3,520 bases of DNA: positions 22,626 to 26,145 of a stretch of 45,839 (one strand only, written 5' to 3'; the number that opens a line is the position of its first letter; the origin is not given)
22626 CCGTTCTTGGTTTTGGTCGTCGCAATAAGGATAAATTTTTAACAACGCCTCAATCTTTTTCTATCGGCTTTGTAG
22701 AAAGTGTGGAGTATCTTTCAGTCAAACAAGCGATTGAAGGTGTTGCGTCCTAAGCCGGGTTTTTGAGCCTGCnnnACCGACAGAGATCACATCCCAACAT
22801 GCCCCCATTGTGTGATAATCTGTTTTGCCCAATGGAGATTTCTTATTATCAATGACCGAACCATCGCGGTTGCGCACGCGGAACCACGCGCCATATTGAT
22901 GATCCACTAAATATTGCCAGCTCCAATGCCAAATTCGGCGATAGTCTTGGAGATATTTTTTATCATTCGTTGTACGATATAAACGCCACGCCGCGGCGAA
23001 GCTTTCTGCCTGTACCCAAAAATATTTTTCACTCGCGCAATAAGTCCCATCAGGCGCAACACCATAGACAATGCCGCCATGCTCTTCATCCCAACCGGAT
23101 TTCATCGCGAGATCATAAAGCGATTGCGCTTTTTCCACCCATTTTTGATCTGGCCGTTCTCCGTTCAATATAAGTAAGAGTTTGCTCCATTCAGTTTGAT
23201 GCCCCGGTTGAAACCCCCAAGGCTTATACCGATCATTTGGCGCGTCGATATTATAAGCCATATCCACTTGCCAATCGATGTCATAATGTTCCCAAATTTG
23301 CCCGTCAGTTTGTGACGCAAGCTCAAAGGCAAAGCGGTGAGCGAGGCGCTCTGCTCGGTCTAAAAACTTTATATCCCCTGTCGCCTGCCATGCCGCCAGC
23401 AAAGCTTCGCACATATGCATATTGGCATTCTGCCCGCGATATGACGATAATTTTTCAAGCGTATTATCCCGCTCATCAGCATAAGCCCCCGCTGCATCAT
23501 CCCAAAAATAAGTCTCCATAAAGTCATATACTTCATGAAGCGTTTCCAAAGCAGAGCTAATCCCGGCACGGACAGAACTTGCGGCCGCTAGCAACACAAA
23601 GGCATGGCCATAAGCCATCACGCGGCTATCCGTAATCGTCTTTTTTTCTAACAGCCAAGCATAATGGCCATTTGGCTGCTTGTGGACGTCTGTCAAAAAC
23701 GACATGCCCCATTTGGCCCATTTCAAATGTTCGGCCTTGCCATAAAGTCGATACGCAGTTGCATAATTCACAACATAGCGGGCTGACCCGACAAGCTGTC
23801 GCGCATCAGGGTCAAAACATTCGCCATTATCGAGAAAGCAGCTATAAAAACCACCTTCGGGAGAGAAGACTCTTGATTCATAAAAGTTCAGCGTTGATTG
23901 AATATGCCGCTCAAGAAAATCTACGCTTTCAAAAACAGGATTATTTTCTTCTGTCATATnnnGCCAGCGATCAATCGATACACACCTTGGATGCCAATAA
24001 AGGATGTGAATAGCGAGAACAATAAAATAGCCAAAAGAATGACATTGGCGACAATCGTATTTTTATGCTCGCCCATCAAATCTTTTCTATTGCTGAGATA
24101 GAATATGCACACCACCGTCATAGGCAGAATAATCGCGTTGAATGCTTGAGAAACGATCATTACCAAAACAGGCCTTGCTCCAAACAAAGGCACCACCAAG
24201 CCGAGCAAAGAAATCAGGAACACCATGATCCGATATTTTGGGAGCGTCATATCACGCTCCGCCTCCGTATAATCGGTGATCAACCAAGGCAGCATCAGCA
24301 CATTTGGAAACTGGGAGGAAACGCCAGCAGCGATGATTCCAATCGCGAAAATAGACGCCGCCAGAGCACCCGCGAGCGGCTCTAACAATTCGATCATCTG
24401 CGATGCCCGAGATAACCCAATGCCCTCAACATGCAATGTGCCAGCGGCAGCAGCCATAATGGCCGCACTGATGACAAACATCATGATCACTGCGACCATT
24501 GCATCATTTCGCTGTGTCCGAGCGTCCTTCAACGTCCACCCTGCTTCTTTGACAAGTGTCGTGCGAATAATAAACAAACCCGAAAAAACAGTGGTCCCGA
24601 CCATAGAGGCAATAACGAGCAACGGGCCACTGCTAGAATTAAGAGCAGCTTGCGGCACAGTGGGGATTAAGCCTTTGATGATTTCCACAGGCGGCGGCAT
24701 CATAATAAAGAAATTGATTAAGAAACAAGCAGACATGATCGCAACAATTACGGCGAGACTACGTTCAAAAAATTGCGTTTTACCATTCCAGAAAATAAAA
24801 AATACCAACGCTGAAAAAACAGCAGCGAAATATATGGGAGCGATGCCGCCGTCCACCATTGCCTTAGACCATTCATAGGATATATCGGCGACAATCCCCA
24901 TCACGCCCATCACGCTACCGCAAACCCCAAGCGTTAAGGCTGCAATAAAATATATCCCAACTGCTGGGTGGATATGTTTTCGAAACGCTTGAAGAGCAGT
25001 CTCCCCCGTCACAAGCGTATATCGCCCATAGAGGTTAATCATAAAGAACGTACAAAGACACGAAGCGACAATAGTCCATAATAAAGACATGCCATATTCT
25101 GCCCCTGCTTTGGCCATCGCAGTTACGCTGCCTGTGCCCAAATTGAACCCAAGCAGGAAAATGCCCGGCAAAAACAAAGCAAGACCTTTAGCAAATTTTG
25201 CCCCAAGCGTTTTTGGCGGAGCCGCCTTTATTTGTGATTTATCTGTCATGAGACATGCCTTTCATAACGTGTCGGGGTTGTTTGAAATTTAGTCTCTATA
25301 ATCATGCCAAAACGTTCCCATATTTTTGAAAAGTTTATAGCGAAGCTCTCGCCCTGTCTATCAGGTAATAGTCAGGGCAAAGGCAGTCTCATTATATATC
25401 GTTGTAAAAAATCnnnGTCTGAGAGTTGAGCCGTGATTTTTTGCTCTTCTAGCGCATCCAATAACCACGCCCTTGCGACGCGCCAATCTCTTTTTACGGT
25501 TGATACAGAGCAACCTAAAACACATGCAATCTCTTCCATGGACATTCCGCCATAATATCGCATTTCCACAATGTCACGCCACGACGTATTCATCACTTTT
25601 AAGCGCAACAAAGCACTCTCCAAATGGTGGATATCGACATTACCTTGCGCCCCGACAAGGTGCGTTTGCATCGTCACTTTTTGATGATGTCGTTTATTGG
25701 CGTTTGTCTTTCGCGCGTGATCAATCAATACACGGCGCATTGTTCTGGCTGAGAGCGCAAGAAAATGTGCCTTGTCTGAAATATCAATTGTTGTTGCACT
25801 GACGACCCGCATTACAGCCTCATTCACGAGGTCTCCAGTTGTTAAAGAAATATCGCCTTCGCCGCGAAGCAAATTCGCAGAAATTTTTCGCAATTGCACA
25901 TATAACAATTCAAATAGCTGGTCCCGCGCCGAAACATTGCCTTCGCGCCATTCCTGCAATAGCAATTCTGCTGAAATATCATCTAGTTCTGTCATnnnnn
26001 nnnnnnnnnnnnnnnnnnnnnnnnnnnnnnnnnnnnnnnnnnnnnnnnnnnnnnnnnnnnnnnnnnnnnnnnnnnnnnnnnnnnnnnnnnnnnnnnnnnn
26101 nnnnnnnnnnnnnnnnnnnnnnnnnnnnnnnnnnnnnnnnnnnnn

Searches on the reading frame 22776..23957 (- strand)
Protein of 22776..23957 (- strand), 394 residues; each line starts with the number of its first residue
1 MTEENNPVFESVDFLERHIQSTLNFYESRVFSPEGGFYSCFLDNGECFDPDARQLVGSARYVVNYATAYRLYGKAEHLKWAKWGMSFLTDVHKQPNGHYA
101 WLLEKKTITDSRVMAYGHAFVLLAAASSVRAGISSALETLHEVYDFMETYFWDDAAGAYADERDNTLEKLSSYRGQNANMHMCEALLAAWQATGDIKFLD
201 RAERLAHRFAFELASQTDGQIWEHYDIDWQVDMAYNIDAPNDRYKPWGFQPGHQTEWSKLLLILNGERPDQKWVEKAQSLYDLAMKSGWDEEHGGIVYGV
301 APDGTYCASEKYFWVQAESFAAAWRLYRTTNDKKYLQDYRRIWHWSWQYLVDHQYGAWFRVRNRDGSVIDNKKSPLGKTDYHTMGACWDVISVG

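Call 7: search_protein_families(library=pfam, proteins=[window:22776-23957:-])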
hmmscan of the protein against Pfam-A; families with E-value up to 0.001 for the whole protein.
window:22776-23957:- (394 aa): 4 families
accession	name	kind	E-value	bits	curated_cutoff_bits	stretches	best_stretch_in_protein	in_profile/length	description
PF07221.17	GlcNAc_2-epim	-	1.6e-99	333.9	23.4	1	36-386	1-347/347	N-acylglucosamine 2-epimerase (GlcNAc 2-epimerase)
PF03663.20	Glyco_hydro_76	-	3.9e-08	33.6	25.9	1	269-357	109-199/366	Glycosyl hydrolase family 76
PF07944.18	Beta-AFase-like_GH127_cat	-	0.00048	19.7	24.9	0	166-213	160-211/376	Beta-L-arabinofuranosidase, GH127 catalytic domain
PF06662.19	C5-epim_C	-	0.00086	19.3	23.3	0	179-212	31-64/188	D-glucuronyl C5-epimerase C-terminus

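Call 96: search_protein_families(library=ncbifam, proteins=[window:22776-23957:-], max_evalue=0.00001)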
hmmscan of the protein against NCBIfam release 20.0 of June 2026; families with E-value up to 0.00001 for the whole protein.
window:22776-23957:- (394 aa): 3 families
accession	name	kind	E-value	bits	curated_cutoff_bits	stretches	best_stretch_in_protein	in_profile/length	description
NF051846.1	ManIsomPseudo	equivalog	1.5e-59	201.9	600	1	15-369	10-367/401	D-mannose isomerase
NF052547.1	AcylGsamEpipAGE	equivalog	2.6e-19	69.5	600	1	23-383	17-370/384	n-acyl-d-glucosamine 2-epimerase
NF041848.1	celb_epim_EpiA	equivalog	8.8e-07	28.3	800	0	248-387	251-394/405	cellobiose 2-epimerase EpiA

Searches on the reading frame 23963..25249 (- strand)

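Call 7: search_protein_families(library=pfam, proteins=[window:23963-25249:-])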
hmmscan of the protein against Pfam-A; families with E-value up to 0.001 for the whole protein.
window:23963-25249:- (429 aa): 1 family
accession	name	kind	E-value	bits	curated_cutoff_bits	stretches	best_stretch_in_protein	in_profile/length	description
PF01566.24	Nramp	-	1.4e-58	199.2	29.8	1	42-398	1-356/357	Natural resistance-associated macrophage protein-like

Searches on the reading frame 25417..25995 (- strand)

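Call 7: search_protein_families(library=pfam, proteins=[window:25417-25995:-])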
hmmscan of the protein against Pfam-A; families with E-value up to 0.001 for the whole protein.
window:25417-25995:- (193 aa): 4 families
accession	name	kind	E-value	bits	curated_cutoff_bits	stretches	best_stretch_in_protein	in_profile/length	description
PF07638.17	Sigma70_ECF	-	1.6e-35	123.1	21.1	1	12-183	7-184/185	ECF sigma factor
PF08281.18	Sigma70_r4_2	-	3.2e-10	39.9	25.7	1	140-170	16-46/54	Sigma-70, region 4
PF04545.22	Sigma70_r4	-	3.5e-07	30.1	24.1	1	133-169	3-39/50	Sigma-70, region 4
PF13936.12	HTH_38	-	0.00066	19.8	27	0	146-169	16-39/44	Helix-turn-helix domain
